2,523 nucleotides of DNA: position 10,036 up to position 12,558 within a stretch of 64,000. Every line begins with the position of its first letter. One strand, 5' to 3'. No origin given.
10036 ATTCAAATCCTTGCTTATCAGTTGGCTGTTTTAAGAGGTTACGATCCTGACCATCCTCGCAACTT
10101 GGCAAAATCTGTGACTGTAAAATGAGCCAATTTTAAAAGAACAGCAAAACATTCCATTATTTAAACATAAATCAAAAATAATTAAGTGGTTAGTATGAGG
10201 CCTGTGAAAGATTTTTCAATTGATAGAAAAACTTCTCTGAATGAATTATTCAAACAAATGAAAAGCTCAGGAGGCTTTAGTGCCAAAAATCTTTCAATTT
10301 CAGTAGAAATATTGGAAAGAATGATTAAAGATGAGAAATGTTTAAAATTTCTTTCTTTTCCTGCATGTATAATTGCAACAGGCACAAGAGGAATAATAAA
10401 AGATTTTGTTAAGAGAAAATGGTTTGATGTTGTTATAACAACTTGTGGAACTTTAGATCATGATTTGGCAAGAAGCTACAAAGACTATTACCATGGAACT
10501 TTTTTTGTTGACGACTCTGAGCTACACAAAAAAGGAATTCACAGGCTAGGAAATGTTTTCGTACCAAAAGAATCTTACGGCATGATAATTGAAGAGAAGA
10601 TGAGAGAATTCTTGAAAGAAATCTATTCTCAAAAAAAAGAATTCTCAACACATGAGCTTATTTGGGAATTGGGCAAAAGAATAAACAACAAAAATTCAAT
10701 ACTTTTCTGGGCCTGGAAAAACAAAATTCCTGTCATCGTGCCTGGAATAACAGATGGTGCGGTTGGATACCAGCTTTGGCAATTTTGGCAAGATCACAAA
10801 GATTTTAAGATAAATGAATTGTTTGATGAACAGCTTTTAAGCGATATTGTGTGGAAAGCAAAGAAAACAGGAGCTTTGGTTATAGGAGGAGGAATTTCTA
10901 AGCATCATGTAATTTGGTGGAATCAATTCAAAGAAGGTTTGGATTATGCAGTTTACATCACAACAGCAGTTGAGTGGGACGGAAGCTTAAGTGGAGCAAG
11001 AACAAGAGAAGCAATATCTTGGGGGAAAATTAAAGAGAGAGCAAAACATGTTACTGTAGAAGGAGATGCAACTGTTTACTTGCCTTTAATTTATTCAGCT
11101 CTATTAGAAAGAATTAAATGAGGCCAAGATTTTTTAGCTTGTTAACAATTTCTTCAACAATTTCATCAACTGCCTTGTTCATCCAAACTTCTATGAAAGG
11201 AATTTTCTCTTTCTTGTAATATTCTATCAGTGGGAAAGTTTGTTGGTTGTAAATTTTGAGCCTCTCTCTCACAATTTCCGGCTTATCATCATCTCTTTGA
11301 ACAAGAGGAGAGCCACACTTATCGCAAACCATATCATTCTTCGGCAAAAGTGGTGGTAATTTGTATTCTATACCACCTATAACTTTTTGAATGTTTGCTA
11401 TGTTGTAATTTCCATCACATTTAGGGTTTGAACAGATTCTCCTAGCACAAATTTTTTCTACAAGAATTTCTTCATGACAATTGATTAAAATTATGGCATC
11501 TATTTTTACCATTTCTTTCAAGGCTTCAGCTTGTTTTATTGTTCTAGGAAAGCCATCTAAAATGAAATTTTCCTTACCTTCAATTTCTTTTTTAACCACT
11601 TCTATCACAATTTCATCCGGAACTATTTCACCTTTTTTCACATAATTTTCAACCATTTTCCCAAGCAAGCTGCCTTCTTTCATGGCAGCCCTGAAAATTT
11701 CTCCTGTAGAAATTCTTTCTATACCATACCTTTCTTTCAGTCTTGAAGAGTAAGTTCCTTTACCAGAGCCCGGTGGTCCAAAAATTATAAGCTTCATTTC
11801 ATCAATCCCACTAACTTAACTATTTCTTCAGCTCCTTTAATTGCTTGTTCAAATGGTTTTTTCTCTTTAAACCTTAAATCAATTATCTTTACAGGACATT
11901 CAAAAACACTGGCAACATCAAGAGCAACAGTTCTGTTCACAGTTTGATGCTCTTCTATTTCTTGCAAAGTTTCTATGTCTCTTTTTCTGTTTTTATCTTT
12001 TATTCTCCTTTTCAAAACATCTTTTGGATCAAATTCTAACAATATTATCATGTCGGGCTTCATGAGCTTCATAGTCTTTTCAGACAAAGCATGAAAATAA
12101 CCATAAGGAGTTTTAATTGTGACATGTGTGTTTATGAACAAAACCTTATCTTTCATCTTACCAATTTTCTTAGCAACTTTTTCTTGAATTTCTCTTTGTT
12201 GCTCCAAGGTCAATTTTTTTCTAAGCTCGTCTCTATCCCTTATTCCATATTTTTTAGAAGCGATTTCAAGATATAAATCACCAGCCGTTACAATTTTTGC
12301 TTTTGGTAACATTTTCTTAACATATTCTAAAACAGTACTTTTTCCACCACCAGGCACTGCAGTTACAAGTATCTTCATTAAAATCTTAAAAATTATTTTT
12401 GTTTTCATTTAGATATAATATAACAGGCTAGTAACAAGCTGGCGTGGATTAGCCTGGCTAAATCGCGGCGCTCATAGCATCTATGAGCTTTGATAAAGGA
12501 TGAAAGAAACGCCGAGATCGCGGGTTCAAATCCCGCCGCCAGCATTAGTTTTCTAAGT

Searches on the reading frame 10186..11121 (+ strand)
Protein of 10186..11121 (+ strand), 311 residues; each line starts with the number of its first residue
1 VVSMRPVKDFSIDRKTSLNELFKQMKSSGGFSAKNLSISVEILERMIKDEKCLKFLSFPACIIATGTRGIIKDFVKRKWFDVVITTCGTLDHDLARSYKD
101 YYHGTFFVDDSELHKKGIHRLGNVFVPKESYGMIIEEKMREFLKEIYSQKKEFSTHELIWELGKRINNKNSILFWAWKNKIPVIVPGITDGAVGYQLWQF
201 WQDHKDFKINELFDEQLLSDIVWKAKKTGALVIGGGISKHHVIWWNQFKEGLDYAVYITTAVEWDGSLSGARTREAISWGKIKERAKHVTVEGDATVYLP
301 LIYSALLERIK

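Call 60: search_protein_families(library=pfam, proteins=[window:10186-11121:+], max_evalue=0.001)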
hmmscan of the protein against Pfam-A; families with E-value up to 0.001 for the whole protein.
window:10186-11121:+ (311 aa): 1 family
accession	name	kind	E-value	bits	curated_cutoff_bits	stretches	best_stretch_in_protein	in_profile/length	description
PF01916.23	DS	-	3.1e-111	371.7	27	1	20-305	1-287/288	Deoxyhypusine synthase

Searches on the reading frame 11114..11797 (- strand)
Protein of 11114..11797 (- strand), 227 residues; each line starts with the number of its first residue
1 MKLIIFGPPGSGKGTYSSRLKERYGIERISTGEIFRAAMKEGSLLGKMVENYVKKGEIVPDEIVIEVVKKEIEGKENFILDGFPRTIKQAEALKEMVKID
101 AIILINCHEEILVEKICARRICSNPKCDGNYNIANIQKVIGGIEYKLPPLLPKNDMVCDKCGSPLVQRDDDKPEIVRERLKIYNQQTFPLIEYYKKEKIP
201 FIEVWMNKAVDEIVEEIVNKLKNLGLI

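Call 60: search_protein_families(library=pfam, proteins=[window:11114-11797:-], max_evalue=0.001)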
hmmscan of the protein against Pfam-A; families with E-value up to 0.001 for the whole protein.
window:11114-11797:- (227 aa): 6 families
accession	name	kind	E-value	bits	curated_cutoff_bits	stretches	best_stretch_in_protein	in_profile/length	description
PF00406.28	ADK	-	2.2e-47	161.4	26.8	1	5-198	1-150/151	Adenylate kinase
PF13207.12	AAA_17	-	1.3e-24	87.5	27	1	6-119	1-122/136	AAA domain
PF13238.12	AAA_18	-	4.1e-09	37.4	29.4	1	4-120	2-112/128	AAA domain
PF05191.20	ADK_lid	-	4.2e-08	33.4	26.6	1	119-170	1-36/36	Adenylate kinase, active site lid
PF13671.12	AAA_33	-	8.9e-07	29.7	27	1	4-119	3-118/143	AAA domain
PF13521.12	AAA_28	-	0.00048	20.8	27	0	3-43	2-40/164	AAA domain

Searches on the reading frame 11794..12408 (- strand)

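Call 60: search_protein_families(library=pfam, proteins=[window:11794-12408:-], max_evalue=0.001)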
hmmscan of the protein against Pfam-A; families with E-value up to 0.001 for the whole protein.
window:11794-12408:- (204 aa): 3 families
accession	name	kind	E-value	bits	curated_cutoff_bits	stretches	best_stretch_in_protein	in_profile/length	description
PF13207.12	AAA_17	-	1.3e-29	103.7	27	1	17-152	2-136/136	AAA domain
PF13238.12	AAA_18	-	1.7e-10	41.8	29.4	1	13-152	1-122/128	AAA domain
PF02223.23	Thymidylate_kin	-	0.00014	22.1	27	1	108-181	107-177/185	Thymidylate kinase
